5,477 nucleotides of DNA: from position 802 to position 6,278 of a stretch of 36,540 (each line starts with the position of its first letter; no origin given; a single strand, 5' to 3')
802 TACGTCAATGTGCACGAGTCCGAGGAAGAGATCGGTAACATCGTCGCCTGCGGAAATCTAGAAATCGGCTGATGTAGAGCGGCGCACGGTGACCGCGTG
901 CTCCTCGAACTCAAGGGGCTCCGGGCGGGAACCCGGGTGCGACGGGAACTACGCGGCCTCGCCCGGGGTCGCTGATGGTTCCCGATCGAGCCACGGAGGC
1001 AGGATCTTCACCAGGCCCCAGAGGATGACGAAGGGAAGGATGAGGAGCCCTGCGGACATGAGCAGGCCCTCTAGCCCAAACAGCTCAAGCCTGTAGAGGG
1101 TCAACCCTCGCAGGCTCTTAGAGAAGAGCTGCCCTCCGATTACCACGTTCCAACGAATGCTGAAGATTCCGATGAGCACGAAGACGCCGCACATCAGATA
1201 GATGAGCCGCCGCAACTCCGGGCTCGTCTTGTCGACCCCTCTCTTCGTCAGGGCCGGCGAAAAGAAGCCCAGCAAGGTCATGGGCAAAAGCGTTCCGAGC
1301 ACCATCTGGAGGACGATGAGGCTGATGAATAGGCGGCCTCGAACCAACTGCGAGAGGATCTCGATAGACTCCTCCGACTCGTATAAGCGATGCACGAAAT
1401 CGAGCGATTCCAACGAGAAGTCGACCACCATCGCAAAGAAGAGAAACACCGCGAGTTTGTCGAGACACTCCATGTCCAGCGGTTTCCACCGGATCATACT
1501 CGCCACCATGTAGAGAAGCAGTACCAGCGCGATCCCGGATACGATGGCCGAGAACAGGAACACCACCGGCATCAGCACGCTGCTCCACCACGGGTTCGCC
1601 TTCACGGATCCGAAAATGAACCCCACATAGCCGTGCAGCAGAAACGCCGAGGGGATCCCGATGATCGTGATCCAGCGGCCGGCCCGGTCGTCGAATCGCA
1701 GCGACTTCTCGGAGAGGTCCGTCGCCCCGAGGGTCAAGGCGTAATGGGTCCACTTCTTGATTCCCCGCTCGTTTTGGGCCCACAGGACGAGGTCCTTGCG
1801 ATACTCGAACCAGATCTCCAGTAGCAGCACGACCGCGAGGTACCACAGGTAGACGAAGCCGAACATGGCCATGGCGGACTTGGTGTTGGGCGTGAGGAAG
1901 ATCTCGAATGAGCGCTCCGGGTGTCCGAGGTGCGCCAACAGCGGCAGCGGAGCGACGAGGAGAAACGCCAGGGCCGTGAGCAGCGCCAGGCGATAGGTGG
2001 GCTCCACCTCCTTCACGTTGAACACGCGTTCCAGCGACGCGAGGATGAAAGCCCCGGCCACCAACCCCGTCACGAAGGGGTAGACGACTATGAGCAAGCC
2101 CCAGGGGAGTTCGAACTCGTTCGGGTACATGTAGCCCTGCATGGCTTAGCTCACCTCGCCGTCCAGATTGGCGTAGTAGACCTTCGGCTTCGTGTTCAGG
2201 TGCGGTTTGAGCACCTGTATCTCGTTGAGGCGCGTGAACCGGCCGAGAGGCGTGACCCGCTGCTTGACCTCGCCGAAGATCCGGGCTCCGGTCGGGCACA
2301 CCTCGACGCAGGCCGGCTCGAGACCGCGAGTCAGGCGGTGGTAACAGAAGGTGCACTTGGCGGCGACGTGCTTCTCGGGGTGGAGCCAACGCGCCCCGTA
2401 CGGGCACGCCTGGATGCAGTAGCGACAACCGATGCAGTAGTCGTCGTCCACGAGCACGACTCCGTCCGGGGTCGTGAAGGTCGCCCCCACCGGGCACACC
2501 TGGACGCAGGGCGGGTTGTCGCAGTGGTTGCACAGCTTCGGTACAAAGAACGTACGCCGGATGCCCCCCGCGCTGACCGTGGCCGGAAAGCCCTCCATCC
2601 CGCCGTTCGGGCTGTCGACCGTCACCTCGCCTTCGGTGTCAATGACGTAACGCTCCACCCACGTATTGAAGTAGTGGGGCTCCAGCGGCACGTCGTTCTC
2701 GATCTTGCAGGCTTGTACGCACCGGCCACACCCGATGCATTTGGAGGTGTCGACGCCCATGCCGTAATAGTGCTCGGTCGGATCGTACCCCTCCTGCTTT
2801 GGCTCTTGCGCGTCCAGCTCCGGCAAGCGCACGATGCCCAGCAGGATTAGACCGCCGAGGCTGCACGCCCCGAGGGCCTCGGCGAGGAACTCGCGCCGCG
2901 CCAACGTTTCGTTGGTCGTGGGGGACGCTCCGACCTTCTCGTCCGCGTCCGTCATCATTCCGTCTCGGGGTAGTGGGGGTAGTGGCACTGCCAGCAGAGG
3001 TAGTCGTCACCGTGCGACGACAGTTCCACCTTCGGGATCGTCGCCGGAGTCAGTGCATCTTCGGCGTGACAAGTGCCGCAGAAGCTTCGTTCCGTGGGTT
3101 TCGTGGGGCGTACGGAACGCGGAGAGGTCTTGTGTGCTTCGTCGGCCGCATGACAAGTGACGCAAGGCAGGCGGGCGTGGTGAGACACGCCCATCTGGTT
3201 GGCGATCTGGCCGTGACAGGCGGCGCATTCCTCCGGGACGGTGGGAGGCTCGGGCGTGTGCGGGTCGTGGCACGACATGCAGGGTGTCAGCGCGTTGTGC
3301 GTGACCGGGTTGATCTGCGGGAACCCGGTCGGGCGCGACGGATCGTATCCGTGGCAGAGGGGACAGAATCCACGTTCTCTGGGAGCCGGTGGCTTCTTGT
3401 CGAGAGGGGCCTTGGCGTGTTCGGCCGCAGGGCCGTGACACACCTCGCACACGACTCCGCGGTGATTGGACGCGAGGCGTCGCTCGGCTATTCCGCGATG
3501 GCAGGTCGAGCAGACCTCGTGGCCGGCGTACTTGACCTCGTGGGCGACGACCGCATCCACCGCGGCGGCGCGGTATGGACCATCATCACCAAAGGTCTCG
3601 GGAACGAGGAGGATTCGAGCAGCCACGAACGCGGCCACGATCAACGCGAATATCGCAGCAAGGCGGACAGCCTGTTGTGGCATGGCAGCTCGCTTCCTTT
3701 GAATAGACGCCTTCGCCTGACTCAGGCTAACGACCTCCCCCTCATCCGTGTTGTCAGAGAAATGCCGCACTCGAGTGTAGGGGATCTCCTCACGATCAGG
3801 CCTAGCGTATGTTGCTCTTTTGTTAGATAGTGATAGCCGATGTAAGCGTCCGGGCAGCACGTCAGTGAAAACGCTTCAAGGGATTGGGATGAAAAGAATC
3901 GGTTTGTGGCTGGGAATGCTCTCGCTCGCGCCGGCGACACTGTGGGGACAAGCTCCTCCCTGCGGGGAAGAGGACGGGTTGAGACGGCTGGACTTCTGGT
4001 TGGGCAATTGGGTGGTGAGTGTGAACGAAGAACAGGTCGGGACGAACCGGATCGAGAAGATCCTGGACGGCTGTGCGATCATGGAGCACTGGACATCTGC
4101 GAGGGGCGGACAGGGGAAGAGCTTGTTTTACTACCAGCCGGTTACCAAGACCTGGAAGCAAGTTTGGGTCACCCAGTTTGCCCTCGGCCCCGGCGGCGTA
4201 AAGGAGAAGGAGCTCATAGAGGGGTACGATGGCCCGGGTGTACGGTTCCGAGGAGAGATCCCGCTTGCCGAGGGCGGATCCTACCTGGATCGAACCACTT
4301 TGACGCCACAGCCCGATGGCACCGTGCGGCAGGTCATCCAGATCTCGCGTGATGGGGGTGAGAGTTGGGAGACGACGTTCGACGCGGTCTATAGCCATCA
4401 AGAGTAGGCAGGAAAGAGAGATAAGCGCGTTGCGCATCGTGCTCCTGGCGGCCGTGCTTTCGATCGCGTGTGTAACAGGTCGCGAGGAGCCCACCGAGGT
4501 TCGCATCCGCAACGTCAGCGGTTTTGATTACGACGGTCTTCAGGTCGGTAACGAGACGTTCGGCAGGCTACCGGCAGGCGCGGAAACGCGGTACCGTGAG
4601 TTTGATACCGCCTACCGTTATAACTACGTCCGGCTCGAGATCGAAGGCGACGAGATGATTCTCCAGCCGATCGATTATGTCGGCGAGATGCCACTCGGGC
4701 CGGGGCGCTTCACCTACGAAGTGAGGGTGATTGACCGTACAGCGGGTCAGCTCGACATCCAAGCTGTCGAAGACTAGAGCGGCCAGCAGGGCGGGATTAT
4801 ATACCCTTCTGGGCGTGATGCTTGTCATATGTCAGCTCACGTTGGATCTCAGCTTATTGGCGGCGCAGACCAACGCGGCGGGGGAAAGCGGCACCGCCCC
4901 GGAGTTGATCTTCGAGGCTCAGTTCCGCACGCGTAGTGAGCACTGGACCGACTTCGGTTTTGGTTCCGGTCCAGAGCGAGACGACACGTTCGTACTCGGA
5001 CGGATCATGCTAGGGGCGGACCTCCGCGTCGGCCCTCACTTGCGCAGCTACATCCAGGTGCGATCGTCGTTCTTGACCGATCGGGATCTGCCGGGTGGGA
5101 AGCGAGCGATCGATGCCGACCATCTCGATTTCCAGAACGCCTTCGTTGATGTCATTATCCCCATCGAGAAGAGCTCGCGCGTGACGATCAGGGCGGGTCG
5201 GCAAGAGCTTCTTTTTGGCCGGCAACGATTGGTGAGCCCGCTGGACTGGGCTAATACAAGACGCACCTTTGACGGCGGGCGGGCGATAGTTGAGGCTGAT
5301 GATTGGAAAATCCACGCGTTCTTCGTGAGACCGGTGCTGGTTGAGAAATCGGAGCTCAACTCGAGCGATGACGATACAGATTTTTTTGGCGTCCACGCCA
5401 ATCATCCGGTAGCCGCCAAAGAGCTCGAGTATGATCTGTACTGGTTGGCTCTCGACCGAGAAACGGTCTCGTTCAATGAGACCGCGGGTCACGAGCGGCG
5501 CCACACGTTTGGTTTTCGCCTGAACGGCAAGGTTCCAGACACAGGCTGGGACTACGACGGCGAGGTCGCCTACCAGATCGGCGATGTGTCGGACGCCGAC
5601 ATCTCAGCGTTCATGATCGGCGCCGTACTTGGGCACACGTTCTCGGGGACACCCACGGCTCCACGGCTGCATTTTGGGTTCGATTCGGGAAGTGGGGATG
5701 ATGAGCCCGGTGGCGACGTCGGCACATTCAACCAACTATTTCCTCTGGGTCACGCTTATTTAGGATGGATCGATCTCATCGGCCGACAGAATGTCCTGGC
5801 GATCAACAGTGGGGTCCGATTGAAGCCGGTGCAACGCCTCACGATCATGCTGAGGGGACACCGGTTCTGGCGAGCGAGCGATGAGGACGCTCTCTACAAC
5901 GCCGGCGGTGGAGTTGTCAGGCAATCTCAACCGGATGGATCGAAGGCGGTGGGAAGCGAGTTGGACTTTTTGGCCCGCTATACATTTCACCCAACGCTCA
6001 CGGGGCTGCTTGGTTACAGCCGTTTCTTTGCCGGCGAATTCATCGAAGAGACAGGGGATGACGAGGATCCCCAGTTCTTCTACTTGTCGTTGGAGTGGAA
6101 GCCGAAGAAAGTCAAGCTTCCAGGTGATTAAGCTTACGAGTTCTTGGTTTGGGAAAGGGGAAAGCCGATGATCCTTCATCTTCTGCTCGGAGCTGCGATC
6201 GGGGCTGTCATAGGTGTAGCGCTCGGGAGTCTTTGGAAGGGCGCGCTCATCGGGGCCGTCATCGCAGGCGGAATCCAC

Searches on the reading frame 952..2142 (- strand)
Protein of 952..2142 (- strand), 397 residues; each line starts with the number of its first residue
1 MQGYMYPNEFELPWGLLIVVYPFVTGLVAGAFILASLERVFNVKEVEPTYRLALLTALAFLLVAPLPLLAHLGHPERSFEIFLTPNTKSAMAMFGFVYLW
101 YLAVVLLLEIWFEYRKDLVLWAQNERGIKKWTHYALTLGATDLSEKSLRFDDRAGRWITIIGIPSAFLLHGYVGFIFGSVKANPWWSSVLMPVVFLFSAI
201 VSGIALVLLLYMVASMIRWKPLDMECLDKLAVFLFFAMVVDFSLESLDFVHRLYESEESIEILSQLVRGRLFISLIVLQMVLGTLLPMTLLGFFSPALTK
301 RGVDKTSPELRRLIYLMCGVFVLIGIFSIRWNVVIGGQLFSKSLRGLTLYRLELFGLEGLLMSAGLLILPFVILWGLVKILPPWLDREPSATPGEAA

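Call 56: search_protein_families(library=pfam, proteins=[window:952-2142:-], max_evalue=0.00001)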
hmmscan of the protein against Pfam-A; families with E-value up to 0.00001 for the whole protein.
window:952-2142:- (397 aa): 1 family
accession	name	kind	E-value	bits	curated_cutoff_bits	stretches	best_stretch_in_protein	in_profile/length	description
PF03916.19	NrfD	-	8.5e-40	137.7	25.8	1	11-340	8-311/313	Polysulphide reductase, NrfD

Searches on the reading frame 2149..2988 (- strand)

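Call 56: search_protein_families(library=pfam, proteins=[window:2149-2988:-], max_evalue=0.00001)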
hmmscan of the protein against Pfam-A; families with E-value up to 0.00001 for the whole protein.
window:2149-2988:- (280 aa): 14 families
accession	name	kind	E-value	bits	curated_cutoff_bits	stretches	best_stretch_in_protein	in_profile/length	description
PF13247.11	Fer4_11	-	1.1e-27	96.6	26.2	1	146-240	3-99/100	4Fe-4S dicluster domain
PF12838.12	Fer4_7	-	1.8e-20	73.6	27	1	83-169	1-52/52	4Fe-4S dicluster domain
PF00037.32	Fer4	-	3e-16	58.9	21.1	2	179-199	2-22/24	4Fe-4S binding domain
PF12837.12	Fer4_6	-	3e-15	55.8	25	1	177-199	1-23/24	4Fe-4S binding domain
PF13237.11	Fer4_10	-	7.7e-15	55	25.5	2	149-196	5-53/53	4Fe-4S dicluster domain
PF13187.11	Fer4_9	-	3.8e-13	49.7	27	1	83-169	1-51/52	4Fe-4S dicluster domain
PF12797.12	Fer4_2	-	7.4e-12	44.8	24.5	0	78-95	4-21/22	4Fe-4S binding domain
PF12798.12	Fer4_3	-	3.7e-11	43.4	27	0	185-199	1-15/15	4Fe-4S binding domain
PF25160.1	LdpA_Fe-S-bd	-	1.8e-08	34.4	27.6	0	77-96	21-40/49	LdpA Fe-S cluster-binding domain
PF13534.11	Fer4_17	-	3.3e-07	31.2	22.2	0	83-106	1-24/61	4Fe-4S dicluster domain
PF13484.11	Fer4_16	-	1.1e-06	29.7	30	0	185-203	2-20/66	4Fe-4S double cluster binding domain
PF12800.12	Fer4_4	-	1.6e-06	28.4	24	0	82-95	2-15/17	4Fe-4S binding domain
PF13183.11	Fer4_8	-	2.3e-06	28.5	27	0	82-168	3-67/68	4Fe-4S dicluster domain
PF14697.11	Fer4_21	-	2.3e-06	28.1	35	0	79-95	3-19/59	4Fe-4S dicluster domain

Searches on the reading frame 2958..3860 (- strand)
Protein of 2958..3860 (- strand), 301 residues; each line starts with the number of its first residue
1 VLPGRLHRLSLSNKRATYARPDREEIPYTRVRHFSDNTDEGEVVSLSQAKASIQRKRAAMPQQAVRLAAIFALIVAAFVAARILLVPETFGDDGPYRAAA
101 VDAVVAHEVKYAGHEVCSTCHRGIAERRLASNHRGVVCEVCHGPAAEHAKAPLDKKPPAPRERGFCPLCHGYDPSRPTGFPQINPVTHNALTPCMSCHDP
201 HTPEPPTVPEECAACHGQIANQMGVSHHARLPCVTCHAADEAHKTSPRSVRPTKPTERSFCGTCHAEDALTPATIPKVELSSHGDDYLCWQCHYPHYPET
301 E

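Call 56: search_protein_families(library=pfam, proteins=[window:2958-3860:-], max_evalue=0.00001)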
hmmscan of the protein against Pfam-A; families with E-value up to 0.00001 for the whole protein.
window:2958-3860:- (301 aa): 3 families
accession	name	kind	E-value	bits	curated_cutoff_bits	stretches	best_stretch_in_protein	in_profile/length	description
PF14522.11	Cytochrome_C7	-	6.4e-11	42.4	24.8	0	227-293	8-66/67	Cytochrome c7 and related cytochrome c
PF14537.11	Cytochrom_c3_2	-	6.3e-08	33.4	25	0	134-216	5-78/79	Cytochrome c3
PF09699.15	Paired_CXXCH_1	-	9.2e-06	25.7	20.6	0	233-269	9-40/41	Doubled CXXCH motif (Paired_CXXCH_1)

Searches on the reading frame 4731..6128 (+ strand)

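Call 56: search_protein_families(library=pfam, proteins=[window:4731-6128:+], max_evalue=0.00001)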
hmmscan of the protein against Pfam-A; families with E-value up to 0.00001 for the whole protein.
window:4731-6128:+ (466 aa): 1 family
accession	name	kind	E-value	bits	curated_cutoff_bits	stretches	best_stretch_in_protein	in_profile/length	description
PF13372.12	Alginate_exp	-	4.4e-91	306.1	25.2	1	59-447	3-390/395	Alginate export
